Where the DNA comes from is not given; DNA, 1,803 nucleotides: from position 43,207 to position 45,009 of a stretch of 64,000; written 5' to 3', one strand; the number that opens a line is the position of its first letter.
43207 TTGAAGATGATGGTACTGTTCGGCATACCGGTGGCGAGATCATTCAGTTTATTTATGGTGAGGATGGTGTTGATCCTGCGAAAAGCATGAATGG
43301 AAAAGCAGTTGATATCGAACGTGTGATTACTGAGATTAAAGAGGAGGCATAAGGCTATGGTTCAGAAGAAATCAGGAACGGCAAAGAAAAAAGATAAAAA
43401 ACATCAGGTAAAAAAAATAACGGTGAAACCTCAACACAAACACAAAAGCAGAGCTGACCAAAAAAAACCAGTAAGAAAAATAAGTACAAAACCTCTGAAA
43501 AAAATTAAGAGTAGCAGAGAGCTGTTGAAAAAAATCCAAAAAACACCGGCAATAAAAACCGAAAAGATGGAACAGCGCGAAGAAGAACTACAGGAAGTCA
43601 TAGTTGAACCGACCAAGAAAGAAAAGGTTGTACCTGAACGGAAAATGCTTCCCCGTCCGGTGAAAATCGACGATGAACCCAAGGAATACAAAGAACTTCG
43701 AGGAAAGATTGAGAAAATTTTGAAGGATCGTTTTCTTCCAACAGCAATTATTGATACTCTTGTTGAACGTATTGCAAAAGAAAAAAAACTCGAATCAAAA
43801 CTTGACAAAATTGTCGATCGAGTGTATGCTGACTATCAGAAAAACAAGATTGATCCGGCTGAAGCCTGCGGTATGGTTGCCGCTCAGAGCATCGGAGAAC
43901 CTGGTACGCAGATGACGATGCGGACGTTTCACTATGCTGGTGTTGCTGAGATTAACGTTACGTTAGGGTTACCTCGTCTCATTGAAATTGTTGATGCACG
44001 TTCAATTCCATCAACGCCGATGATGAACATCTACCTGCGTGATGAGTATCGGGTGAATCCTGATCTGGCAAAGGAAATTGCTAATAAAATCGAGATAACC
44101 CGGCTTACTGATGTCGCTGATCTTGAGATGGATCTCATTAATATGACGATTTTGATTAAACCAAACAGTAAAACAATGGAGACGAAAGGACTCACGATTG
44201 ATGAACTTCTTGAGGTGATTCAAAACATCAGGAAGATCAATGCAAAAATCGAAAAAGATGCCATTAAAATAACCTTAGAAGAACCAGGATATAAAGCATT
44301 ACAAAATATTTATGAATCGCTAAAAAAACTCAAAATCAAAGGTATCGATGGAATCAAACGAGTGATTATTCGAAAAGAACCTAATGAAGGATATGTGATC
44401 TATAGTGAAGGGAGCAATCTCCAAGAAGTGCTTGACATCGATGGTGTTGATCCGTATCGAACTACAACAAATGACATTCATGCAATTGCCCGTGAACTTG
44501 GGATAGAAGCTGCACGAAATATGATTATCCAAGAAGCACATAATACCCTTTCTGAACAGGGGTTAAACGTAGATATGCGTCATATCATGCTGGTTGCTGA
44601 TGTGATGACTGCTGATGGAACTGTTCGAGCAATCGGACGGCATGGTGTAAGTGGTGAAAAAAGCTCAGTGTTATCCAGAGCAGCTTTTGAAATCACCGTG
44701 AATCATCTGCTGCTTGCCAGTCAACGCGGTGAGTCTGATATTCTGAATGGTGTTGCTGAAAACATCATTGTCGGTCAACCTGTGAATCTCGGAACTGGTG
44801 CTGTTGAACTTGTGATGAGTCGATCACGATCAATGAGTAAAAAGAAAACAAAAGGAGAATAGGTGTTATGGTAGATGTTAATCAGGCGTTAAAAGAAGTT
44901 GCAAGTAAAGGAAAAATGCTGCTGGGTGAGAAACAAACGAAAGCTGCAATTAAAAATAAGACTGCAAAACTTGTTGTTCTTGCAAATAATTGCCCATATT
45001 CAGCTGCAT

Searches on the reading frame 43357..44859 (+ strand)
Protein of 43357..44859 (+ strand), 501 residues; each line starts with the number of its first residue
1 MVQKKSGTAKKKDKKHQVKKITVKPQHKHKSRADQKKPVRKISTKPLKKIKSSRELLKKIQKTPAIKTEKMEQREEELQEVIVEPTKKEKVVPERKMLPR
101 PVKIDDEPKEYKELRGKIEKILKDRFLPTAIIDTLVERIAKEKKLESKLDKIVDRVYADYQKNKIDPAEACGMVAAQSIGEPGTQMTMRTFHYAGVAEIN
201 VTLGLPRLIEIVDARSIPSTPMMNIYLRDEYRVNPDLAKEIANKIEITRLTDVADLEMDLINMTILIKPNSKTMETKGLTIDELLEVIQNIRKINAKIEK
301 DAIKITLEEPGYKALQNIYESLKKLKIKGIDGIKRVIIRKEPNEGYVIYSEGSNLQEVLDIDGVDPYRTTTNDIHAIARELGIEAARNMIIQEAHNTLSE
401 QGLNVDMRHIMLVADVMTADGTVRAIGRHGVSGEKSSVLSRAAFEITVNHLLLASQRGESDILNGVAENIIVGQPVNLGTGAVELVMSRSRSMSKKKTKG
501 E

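Call 46: search_protein_families(library=pfam, proteins=[window:43357-44859:+], max_evalue=0.00001)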
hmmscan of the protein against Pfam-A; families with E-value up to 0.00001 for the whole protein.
window:43357-44859:+ (501 aa): 1 family
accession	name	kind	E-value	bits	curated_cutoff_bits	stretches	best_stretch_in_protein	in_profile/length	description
PF04998.22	RNA_pol_Rpb1_5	-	8.6e-53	179.9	28.5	1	147-437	52-265/267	RNA polymerase Rpb1, domain 5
